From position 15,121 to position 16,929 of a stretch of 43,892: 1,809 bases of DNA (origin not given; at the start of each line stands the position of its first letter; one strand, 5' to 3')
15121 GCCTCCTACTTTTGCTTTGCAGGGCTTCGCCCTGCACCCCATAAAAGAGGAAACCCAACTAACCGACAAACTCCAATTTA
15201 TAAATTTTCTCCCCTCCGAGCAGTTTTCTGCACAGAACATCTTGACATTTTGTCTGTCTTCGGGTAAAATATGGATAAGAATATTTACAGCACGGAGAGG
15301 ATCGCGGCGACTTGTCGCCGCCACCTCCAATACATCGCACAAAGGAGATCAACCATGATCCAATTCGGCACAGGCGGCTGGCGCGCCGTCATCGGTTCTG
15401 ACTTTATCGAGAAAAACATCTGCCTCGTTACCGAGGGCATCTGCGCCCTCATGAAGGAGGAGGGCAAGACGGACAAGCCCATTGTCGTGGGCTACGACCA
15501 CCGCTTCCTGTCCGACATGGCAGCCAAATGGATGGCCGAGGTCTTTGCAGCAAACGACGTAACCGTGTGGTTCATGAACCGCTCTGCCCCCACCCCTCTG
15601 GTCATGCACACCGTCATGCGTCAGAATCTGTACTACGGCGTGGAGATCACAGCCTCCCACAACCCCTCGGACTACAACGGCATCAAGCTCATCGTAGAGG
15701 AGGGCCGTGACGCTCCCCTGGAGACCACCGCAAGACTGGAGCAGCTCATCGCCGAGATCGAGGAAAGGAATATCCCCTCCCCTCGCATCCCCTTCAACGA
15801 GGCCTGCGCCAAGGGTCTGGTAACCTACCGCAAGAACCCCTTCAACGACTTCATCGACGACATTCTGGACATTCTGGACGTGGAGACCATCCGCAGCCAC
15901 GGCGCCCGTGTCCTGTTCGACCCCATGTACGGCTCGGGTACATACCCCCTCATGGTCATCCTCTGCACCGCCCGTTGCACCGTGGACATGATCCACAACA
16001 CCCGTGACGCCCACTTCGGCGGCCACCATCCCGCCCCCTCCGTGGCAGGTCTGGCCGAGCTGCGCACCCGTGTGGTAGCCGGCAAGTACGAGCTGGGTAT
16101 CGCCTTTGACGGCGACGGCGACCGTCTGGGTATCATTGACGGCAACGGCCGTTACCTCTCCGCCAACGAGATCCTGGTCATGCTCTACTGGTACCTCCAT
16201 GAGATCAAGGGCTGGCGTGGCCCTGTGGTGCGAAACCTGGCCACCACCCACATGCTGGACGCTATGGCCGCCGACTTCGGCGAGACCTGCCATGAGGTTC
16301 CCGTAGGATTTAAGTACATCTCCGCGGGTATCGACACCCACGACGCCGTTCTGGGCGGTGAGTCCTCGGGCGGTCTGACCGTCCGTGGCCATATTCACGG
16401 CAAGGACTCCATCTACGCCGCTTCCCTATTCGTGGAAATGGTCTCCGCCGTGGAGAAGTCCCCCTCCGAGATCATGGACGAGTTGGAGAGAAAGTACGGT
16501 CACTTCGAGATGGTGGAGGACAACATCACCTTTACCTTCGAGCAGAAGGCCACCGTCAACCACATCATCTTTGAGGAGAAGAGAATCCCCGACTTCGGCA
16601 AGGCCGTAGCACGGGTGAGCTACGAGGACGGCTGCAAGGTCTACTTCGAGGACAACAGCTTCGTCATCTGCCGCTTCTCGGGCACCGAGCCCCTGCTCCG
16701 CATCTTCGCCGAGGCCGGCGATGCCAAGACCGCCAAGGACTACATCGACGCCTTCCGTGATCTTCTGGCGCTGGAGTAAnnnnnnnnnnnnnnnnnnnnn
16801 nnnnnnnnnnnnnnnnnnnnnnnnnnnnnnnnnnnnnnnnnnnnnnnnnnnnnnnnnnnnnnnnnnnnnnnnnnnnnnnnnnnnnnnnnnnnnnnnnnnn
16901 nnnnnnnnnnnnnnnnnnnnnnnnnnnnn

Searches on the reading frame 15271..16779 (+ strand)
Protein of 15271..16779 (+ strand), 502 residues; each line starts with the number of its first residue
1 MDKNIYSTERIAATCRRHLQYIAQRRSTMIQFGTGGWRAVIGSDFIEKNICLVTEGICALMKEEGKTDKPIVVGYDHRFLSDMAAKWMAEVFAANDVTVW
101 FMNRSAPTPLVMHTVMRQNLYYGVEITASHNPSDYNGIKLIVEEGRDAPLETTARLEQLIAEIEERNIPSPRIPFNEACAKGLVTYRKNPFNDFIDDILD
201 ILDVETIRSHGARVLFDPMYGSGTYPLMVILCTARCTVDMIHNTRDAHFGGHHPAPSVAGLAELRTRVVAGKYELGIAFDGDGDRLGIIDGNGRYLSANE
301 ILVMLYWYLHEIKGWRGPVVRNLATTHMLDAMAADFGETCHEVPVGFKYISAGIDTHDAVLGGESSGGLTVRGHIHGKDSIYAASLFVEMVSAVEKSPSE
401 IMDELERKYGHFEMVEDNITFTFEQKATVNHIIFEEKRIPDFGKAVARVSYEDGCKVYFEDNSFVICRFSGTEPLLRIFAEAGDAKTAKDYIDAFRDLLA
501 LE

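Call 6: search_protein_families(library=pfam, proteins=[window:15271-16779:+], max_evalue=0.01)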
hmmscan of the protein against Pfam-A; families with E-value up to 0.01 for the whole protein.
window:15271-16779:+ (502 aa): 4 families
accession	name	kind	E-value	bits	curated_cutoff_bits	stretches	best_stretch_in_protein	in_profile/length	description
PF02878.22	PGM_PMM_I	-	1.7e-34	118.9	22.5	1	30-166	2-137/138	Phosphoglucomutase/phosphomannomutase, alpha/beta/alpha domain I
PF02880.22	PGM_PMM_III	-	2.6e-24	86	20.7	1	299-409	3-115/115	Phosphoglucomutase/phosphomannomutase, alpha/beta/alpha domain III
PF02879.22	PGM_PMM_II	-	6.8e-19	68.8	29.3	1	193-293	2-103/103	Phosphoglucomutase/phosphomannomutase, alpha/beta/alpha domain II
PF00408.26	PGM_PMM_IV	-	9.4e-08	32.5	23.1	1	451-497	22-67/68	Phosphoglucomutase/phosphomannomutase, C-terminal domain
